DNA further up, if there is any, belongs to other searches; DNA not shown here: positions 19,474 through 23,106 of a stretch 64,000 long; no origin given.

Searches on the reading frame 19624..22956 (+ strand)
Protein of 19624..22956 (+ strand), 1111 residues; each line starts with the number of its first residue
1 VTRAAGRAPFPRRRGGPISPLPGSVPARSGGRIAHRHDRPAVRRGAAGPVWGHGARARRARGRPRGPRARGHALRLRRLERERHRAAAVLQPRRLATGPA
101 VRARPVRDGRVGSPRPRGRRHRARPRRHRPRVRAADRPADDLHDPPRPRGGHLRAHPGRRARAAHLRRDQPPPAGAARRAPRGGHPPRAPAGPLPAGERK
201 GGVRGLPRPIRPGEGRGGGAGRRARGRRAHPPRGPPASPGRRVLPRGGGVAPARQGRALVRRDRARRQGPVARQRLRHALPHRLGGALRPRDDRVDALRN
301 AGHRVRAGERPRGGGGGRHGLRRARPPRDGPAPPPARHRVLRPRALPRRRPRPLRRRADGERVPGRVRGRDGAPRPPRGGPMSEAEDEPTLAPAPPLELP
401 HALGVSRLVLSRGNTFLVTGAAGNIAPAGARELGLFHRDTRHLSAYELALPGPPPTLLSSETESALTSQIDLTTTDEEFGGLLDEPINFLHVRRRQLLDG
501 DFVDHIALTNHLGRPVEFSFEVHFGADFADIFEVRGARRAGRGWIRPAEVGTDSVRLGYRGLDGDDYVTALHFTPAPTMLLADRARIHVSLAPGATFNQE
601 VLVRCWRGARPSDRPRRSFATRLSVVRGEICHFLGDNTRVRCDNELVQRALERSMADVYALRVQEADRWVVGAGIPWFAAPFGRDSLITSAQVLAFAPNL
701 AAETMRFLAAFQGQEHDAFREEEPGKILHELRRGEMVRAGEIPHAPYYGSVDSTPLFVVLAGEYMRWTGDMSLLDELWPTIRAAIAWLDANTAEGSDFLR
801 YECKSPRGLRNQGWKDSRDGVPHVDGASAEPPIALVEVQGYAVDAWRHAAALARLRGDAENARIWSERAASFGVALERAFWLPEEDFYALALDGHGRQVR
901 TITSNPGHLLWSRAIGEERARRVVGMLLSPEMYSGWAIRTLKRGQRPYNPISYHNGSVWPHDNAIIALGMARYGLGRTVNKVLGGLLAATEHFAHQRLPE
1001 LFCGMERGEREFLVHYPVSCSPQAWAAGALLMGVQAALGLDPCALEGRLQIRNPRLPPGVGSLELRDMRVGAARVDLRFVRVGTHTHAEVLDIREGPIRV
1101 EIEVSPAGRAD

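Call 50: search_protein_families(library=pfam, proteins=[window:19624-22956:+], max_evalue=0.00001)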
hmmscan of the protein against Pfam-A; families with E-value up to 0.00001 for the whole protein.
window:19624-22956:+ (1111 aa): 3 families
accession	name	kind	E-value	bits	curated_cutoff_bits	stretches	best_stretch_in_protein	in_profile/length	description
PF14742.11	GDE_N_bis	-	1.1e-48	165.9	22.1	1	410-597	1-189/194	N-terminal domain of (some) glycogen debranching enzymes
PF22422.2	MGH1-like_GH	-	1.7e-12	48.1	27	1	698-995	21-333/356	Mannosylglycerate hydrolase MGH1-like glycoside hydrolase domain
PF06202.20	GDE_C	-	1.5e-08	34.5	21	1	660-1031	7-366/367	Amylo-alpha-1,6-glucosidase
